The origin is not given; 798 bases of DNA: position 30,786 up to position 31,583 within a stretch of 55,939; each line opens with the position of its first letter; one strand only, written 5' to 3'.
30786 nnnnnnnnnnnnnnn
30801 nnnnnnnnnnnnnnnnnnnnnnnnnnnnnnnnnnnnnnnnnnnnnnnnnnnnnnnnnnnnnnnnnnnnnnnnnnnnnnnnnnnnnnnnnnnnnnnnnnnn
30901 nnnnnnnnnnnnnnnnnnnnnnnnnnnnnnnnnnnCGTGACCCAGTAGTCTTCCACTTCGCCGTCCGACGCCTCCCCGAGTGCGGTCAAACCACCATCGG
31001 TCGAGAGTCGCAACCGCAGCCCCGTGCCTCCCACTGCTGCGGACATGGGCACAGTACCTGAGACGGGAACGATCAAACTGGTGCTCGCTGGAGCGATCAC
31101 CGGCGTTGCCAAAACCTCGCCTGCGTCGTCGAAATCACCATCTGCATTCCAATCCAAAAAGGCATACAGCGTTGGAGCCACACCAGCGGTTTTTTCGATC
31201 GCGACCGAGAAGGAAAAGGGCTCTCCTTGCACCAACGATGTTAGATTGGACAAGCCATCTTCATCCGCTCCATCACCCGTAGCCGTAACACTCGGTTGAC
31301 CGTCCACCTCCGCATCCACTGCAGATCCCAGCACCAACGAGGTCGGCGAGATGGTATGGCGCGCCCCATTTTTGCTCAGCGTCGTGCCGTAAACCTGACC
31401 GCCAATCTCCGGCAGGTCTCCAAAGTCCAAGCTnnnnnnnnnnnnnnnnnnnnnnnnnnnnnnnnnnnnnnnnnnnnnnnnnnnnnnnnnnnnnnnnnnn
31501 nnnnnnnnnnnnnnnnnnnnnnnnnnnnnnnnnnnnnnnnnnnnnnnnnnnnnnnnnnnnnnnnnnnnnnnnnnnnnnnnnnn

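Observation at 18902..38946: Fourteen GEVED-motif modules spread over three adjacent genes, in two sequence subtypes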

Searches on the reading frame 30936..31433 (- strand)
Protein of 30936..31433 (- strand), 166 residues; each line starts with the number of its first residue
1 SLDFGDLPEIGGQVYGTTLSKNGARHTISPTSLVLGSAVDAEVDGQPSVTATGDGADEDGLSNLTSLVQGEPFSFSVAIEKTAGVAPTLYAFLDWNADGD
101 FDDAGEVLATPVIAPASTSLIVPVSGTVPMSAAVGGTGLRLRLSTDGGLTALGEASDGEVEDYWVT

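Call 33: predict_structure(alignment_id=A3)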
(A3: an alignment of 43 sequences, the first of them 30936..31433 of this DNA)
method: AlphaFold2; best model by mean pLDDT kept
length: 166 residues; sequences in the alignment: 43
mean_pLDDT: 86.1   pTM: 0.85
mean pLDDT of the five models: 86.1, 85.1, 85.1, 84.5, 84.1
residues with pLDDT >= 90: 96; 70-90: 46; 50-70: 23; < 50: 1
segments of 3 or more residues with pLDDT < 50: none
pLDDT, mean of each block of 10 residues (from residue 1): 83 83 87 81 61 59 93 94 91 95 92 80 95 95 94 94 91
secondary structure, 60 per line:
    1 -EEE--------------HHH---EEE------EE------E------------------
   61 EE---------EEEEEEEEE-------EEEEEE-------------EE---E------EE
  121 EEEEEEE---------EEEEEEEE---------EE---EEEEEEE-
elements in order: E2-4 E25-27 E72-80 E88-93 E119-127 E137-144 E159-165

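Call 38: fold_search(model_id=the predicted structure, library=pdb)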
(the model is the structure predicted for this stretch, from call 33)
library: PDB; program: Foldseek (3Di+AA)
matches with E <= 10: 1675; with E <= 0.001: 1
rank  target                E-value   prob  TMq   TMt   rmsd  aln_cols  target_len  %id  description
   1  9x1i_A                2.6e-04  1.00  0.52  0.11   9.9       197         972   20  Structure of endo-beta-N-acetylglucosaminidase HS (released 2026-03-18)
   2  8dhl_B                1.3e-03  1.00  0.36  0.09   5.5       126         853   13  Tannerella forsythia beta-glucuronidase (L2) (released 2023-05-17)
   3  5axg_A                1.5e-03  1.00  0.39  0.13   4.9       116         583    9  Crystal structure of thermophilic dextranase from Thermoanaerobacter pseudethanolicus (released 2015-11-11)
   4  2a74_B                1.5e-03  1.00  0.34  0.31   5.7       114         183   12  Human Complement Component C3c (released 2005-09-27)
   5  5jtw_B                2.3e-03  1.00  0.35  0.11   5.9       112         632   13  Crystal structure of complement C4b re-refined using iMDFF (released 2016-08-10)
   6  7vcq_D                2.4e-03  1.00  0.33  0.34   5.1       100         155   14  structure of viral protein BKRF4 in complex with H3.3-H4-ASF1 (released 2022-08-03)
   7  8xrt_E                2.4e-03  0.99  0.30  0.09   6.5       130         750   16  The crystal structure of a GH3 enzyme CcBgl3B (released 2024-04-10)
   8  3frp_G                2.5e-03  1.00  0.31  0.26   5.5       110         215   14  Crystal Structure of Cobra Venom Factor, a Co-factor for C3- and C5 convertase CVFBb (released 2009-04-28)
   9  5vhv_A                2.5e-03  0.99  0.35  0.18  10.5       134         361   15  Pseudomonas fluorescens alkylpurine DNA glycosylase AlkC bound to DNA containing an oxocarbenium-intermediate analog (released 2017-10-25)
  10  6az2_D                2.7e-03  1.00  0.33  0.36   4.9        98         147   18  Crystal structure of Asf1-Fab 12E complex (released 2018-01-10)
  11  8dhl_A                2.8e-03  1.00  0.39  0.09   5.1       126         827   13  Tannerella forsythia beta-glucuronidase (L2) (released 2023-05-17)
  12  4kkp_B                3.2e-03  0.99  0.32  0.24   7.1       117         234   15  Crystal structure of Vibrio cholerae RbmA (crystal form 2) (released 2013-05-22)
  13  4be6_A                3.3e-03  1.00  0.34  0.27   5.3       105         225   16  V. cholera biofilm scaffolding protein RbmA (released 2013-12-18)
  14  9qj4_B                3.5e-03  1.00  0.34  0.20   5.7       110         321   14  Structure of the Complement classical and lectin pathway proconvertase, C4b2 (released 2025-12-24)
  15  6r4n_E                3.5e-03  0.98  0.28  0.32   6.0       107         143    8  Crystal structure of S. cerevisia Niemann-Pick type C protein NPC2 with ergosterol bound (released 2019-09-25)
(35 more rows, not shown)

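Call 45: search_solved_structures(query=A3, max_evalue=10, show_alignments=2)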
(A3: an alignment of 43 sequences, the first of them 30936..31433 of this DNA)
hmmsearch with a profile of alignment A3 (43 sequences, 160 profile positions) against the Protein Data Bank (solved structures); distinct sequences matched with E-value up to 10: 1.
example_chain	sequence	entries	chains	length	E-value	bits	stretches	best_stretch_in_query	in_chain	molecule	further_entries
9x1i_A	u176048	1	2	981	0.016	18.2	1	13-160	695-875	Endo-beta-N-acetylglucosaminidase HS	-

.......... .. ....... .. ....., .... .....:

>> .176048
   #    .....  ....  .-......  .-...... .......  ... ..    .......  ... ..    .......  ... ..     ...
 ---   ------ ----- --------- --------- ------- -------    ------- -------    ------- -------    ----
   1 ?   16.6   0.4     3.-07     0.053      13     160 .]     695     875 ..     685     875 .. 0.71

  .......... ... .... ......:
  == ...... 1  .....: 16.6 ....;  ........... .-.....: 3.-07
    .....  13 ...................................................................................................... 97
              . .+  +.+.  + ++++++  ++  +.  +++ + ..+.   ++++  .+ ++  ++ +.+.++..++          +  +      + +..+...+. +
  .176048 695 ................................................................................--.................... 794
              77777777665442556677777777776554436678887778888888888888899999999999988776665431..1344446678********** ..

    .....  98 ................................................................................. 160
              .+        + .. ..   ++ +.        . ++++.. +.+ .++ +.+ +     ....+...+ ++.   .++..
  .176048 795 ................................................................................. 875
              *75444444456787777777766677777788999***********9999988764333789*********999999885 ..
